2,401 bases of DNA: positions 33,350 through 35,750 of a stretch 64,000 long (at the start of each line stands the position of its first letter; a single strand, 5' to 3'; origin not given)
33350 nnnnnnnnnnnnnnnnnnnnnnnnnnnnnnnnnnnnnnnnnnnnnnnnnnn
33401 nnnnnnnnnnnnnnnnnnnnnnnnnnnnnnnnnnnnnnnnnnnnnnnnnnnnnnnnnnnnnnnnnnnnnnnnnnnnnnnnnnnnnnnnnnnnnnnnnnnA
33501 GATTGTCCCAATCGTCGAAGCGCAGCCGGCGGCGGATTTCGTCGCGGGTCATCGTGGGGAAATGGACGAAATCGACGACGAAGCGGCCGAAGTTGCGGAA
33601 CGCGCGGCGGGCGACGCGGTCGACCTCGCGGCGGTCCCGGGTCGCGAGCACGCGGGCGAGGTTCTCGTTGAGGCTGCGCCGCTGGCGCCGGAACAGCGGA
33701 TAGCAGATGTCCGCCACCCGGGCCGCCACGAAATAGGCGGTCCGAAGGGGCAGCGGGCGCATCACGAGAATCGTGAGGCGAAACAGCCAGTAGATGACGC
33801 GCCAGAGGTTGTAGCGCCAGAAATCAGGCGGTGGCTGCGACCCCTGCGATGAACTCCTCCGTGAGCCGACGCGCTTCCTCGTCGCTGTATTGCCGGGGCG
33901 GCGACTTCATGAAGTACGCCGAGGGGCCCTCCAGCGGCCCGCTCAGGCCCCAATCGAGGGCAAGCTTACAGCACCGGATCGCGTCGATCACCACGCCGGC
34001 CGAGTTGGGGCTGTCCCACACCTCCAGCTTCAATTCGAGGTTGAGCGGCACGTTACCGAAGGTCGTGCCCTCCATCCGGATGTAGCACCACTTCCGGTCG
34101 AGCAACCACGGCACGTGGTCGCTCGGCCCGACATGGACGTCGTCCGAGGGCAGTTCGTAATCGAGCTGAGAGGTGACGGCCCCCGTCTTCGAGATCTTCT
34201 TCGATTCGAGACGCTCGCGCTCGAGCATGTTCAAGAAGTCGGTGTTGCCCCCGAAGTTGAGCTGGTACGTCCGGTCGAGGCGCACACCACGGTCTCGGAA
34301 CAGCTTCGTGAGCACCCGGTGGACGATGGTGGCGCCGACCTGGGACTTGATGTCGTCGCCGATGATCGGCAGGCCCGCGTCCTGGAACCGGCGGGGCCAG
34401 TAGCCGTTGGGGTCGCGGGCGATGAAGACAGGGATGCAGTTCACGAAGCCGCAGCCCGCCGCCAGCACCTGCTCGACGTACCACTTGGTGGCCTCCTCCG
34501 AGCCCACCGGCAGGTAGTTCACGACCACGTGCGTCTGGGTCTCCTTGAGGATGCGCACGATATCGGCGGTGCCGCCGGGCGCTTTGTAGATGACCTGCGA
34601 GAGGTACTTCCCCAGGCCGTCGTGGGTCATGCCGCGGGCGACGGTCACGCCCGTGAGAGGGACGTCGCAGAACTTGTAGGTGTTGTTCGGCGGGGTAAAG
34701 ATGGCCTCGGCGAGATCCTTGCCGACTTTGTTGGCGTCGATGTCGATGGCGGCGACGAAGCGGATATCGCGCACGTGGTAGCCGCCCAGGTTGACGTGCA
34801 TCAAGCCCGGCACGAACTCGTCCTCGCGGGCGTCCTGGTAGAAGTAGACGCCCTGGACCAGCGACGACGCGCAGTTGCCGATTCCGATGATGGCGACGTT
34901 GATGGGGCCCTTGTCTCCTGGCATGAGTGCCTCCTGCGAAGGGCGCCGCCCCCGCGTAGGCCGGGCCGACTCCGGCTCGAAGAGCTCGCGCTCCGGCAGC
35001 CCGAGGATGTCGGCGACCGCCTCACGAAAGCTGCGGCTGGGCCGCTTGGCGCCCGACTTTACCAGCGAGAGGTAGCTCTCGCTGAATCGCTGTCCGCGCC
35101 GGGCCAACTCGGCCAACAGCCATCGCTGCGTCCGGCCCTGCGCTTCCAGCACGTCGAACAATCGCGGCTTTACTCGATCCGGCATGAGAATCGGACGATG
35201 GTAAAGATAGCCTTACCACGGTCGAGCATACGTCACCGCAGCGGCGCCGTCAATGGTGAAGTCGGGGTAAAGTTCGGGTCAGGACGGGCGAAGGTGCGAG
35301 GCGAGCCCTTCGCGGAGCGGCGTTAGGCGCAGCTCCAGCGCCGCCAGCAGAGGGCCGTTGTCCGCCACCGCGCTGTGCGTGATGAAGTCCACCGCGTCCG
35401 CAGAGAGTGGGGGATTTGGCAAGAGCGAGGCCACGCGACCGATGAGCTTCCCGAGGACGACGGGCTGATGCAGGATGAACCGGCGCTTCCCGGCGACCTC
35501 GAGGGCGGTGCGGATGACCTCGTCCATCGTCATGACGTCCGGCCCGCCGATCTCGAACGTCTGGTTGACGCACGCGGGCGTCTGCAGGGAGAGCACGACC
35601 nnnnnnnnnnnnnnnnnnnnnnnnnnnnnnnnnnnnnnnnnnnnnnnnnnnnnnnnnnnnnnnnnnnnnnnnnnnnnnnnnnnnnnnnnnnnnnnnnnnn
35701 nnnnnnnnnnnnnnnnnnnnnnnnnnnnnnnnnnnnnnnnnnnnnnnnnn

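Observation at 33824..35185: HTH-XRE DNA-binding domain encoded in frame with, and directly upstream of, inositol-1-phosphate synthase; internal AGGAGG+ATG suggests two products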

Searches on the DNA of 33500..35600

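Call 53: search_rna_families(source=window, start=33500, end=35600, threshold=evalue, max_evalue=1)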
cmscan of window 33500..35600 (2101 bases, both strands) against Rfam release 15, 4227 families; matches with E-value up to 1: 1.
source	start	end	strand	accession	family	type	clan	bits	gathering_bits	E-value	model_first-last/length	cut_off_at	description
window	33900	33920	+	RF01380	HIV-1_SD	Cis-reg;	-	20.1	30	0.7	1-19/19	no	Human immunodeficiency virus type 1 major splice donor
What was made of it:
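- Tried and rejected: Rfam gave nothing meaningful in 33500-35600, so a riboswitch-type leader is not supported (call 53).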
